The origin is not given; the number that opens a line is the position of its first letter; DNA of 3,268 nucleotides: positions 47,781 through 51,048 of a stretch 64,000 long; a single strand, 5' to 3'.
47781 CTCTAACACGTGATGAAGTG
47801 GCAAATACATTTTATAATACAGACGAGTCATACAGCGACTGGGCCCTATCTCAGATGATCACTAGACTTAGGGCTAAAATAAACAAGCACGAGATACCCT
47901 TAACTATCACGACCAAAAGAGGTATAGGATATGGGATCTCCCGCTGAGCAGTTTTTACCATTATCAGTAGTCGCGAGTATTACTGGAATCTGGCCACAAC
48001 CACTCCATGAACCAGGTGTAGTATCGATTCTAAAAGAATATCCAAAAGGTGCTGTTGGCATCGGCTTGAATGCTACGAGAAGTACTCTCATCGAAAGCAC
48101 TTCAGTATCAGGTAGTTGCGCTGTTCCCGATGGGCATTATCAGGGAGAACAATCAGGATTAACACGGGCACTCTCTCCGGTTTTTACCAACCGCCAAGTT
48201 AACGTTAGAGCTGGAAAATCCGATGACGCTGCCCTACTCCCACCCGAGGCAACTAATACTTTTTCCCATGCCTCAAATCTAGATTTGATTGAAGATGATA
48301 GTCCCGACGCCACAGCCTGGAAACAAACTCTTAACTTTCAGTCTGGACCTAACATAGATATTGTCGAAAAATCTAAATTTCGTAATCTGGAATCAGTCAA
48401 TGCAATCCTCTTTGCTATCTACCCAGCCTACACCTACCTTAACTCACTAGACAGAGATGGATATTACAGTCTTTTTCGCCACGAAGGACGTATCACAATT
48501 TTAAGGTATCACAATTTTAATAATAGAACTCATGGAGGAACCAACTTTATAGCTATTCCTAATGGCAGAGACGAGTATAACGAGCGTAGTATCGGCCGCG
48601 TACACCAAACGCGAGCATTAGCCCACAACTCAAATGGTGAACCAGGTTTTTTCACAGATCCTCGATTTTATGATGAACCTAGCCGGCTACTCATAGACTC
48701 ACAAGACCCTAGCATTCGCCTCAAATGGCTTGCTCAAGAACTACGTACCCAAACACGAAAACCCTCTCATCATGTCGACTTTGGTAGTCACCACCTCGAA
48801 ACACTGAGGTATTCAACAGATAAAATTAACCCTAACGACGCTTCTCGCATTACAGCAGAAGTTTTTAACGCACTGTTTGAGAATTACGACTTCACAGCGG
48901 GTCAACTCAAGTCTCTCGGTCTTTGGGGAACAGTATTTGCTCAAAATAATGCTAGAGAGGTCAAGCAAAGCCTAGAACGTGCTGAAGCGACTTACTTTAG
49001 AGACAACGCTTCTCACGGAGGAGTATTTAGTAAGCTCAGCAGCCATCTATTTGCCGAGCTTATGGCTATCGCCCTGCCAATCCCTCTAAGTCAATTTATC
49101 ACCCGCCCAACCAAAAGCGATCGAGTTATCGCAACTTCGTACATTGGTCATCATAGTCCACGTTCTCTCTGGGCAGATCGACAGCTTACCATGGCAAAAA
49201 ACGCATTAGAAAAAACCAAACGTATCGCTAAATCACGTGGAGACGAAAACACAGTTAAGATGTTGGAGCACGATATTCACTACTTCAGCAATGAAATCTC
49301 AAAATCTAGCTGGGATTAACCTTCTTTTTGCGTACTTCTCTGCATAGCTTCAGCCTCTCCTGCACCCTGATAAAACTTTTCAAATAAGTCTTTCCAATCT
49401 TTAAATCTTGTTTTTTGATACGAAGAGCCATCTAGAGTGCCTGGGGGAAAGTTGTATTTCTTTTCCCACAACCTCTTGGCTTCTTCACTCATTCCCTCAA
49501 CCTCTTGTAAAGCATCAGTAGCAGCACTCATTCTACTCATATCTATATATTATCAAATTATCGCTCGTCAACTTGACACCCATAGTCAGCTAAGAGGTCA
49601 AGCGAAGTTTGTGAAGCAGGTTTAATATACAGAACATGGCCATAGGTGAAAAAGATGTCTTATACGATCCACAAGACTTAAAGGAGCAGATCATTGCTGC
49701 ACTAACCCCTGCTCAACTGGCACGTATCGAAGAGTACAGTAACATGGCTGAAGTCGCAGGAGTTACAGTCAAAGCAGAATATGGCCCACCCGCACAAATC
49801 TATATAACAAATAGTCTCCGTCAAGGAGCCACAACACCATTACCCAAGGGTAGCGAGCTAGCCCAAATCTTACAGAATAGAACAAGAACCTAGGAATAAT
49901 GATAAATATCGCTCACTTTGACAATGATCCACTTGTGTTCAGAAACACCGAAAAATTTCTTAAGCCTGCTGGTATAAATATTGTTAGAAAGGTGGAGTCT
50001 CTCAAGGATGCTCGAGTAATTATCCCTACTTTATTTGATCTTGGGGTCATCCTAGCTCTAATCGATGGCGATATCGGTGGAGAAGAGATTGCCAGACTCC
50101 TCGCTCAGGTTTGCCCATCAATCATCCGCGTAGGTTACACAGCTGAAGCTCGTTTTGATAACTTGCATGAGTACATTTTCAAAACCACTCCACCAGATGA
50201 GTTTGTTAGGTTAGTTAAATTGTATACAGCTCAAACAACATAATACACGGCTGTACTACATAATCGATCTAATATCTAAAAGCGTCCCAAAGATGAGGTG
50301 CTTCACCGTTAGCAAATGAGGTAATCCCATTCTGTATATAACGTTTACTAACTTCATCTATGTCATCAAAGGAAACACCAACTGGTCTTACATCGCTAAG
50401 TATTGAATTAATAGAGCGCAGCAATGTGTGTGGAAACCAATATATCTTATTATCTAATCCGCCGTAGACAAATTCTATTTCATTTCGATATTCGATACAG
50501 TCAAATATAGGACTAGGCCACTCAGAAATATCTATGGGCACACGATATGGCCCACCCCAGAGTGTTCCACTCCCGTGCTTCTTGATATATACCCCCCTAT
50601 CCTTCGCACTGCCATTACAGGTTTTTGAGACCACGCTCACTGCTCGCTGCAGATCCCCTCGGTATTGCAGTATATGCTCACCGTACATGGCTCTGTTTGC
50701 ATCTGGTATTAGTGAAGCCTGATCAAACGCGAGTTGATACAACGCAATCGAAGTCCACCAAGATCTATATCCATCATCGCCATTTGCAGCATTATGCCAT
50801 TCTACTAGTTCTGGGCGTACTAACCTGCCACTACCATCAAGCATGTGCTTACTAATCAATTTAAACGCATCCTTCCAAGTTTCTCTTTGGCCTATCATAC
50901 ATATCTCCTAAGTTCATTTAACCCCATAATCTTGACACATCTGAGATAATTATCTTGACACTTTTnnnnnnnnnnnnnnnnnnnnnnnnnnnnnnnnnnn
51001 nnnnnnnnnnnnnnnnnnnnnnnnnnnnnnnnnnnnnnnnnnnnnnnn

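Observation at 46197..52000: Three paralogous standalone C-terminal OmpR-type wHTH regulators, each divergently paired with an unrelated small gene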

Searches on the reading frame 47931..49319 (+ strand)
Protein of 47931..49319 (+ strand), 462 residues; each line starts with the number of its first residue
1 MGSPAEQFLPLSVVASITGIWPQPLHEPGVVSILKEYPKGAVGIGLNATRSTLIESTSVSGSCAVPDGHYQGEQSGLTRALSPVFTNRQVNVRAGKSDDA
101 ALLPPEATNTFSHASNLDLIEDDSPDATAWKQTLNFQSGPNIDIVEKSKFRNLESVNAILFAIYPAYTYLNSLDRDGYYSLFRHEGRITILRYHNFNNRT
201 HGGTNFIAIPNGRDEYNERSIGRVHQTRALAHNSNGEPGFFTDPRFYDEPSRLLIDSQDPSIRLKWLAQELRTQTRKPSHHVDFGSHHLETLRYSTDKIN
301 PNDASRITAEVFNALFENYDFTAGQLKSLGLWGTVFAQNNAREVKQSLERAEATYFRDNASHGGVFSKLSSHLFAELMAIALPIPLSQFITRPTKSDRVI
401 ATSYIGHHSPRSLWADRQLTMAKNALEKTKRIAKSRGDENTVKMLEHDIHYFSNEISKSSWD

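Call 3: search_protein_families(library=pfam, proteins=[window:47931-49319:+], max_evalue=1)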
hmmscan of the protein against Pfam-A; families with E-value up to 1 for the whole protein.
window:47931-49319:+ (462 aa): 0 families

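Call 10: search_protein_families(library=ncbifam, proteins=[window:47931-49319:+], max_evalue=1)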
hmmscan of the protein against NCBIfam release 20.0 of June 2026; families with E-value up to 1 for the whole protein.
window:47931-49319:+ (462 aa): 0 families

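Call 49: search_protein_families(library=padloc, proteins=[window:47931-49319:+], max_evalue=0.1)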
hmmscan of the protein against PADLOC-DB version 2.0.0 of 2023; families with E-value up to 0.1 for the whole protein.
window:47931-49319:+ (462 aa): 0 families

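Call 59: search_protein_families(library=phrogs, proteins=[window:47931-49319:+], max_evalue=0.1)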
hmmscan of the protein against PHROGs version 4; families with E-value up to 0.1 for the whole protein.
window:47931-49319:+ (462 aa): 0 families

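Call 67: search_solved_structures(query=window:47931-49319:+, max_evalue=1)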
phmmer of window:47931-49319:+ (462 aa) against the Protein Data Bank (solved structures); distinct sequences matched with E-value up to 1: 2.
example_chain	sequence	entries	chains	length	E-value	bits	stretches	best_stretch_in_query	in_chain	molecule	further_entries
3hbz_A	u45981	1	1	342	0.47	12.5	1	76-217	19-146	putative glycoside hydrolase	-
4x42_A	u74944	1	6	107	0.68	12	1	213-268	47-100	Envelope protein E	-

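Call 88: search_solved_structures(query=A6, max_evalue=10)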
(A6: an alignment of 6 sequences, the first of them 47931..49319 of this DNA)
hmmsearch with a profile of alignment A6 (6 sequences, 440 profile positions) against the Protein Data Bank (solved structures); distinct sequences matched with E-value up to 10: 0.

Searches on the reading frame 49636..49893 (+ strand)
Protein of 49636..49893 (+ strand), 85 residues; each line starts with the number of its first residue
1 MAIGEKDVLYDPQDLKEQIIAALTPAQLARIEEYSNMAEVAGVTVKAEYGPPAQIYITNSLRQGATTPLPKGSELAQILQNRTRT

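Call 3: search_protein_families(library=pfam, proteins=[window:49636-49893:+], max_evalue=1)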
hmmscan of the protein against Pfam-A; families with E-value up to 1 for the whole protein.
window:49636-49893:+ (85 aa): 1 family
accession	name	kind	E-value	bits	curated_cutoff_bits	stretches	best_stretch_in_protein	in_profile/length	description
PF07903.16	PaRep2a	-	0.086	13.1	25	1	28-62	24-58/122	PaRep2a protein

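Call 49: search_protein_families(library=padloc, proteins=[window:49636-49893:+], max_evalue=0.1)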
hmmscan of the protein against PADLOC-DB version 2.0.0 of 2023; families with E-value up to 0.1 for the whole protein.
window:49636-49893:+ (85 aa): 0 families

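Call 59: search_protein_families(library=phrogs, proteins=[window:49636-49893:+], max_evalue=0.1)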
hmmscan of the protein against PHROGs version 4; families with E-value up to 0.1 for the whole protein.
window:49636-49893:+ (85 aa): 0 families

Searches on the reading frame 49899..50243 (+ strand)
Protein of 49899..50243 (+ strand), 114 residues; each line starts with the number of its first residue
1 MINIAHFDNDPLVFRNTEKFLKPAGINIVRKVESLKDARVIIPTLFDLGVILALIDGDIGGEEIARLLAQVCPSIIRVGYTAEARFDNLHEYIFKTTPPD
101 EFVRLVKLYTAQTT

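Call 3: search_protein_families(library=pfam, proteins=[window:49899-50243:+], max_evalue=1)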
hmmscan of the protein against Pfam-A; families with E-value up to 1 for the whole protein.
window:49899-50243:+ (114 aa): 2 families
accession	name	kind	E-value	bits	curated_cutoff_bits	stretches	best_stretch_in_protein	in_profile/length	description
PF01751.28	Toprim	-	0.055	14.1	23.1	1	50-77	59-90/96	Toprim domain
PF00072.30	Response_reg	-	0.075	13.6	30.2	1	8-90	5-86/111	Response regulator receiver domain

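Call 10: search_protein_families(library=ncbifam, proteins=[window:49899-50243:+], max_evalue=1)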
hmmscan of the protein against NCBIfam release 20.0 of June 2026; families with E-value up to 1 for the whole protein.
window:49899-50243:+ (114 aa): 1 family
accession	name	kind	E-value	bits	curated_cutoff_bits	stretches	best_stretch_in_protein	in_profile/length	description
NF008543.0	PRK11466.1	equivalog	0.006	14.5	982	1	8-91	688-771/914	TMAO reductase system sensor histidine kinase/response regulator TorS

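Call 49: search_protein_families(library=padloc, proteins=[window:49899-50243:+], max_evalue=0.1)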
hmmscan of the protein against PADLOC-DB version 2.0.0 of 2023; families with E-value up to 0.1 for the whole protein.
window:49899-50243:+ (114 aa): 0 families

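Call 59: search_protein_families(library=phrogs, proteins=[window:49899-50243:+], max_evalue=0.1)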
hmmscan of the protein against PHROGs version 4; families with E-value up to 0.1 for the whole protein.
window:49899-50243:+ (114 aa): 0 families

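Call 89: search_solved_structures(query=window:49899-50243:+, max_evalue=10)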
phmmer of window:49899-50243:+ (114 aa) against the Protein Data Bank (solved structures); distinct sequences matched with E-value up to 10: 3.
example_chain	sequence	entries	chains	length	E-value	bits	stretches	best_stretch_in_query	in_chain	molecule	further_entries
7udj_H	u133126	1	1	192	0.0045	20.2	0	52-84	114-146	De novo designed helical repeat protein RPB_PEW3_R4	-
1v96_A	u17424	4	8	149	0.24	14.7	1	27-109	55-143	hypothetical protein PH0500 | Ribonuclease VapC4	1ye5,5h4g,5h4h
8ga6_A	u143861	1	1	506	5.4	10.3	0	41-109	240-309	THR6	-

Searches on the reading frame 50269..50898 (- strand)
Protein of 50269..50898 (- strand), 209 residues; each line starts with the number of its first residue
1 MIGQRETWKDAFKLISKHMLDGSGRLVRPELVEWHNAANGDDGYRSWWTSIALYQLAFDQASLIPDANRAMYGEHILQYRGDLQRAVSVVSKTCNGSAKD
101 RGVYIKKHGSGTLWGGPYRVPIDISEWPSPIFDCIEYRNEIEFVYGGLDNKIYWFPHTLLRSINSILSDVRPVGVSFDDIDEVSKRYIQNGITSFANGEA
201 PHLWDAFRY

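Call 3: search_protein_families(library=pfam, proteins=[window:50269-50898:-], max_evalue=1)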
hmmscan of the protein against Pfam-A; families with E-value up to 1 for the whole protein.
window:50269-50898:- (209 aa): 0 families

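Call 10: search_protein_families(library=ncbifam, proteins=[window:50269-50898:-], max_evalue=1)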
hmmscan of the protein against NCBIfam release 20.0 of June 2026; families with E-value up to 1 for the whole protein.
window:50269-50898:- (209 aa): 1 family
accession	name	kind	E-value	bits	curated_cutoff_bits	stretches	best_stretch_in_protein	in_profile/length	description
NF009263.0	PRK12620.1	equivalog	0.029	14.4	158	1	52-85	85-118/133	flagellar basal body rod protein FlgB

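Call 49: search_protein_families(library=padloc, proteins=[window:50269-50898:-], max_evalue=0.1)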
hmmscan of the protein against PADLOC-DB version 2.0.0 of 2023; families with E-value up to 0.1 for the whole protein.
window:50269-50898:- (209 aa): 0 families

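Call 59: search_protein_families(library=phrogs, proteins=[window:50269-50898:-], max_evalue=0.1)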
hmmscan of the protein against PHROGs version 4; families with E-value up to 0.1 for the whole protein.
window:50269-50898:- (209 aa): 0 families

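Call 68: search_solved_structures(query=window:50269-50898:-, max_evalue=1)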
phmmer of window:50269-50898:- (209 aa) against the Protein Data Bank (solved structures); distinct sequences matched with E-value up to 1: 1.
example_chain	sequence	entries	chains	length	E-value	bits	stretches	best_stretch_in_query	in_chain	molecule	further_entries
1gyk_A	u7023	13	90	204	0.079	15.4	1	79-139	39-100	SERUM AMYLOID P-COMPONENT | SERUM AMYLOID P COMPONENT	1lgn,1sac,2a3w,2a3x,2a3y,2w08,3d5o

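Call 70: find_homologous_proteins(query=window:50269-50898:-, max_evalue=0.001)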
Query window:50269-50898:- (209 aa): 4 proteins with E <= 0.001 among 94 candidates.
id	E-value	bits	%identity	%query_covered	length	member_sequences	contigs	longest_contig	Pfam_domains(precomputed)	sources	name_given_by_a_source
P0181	9.4e-143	491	100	100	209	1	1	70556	-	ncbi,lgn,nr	ncbi:hypothetical protein KBD69_03585 [Candidatus Woesebacteria bacterium]|nr:hypothetical protein [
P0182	1.2e-96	340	70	99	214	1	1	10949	-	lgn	-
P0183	1.8e-96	340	70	100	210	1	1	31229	-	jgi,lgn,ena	-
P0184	6.9e-69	249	67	76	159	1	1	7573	-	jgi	jgi:hypothetical protein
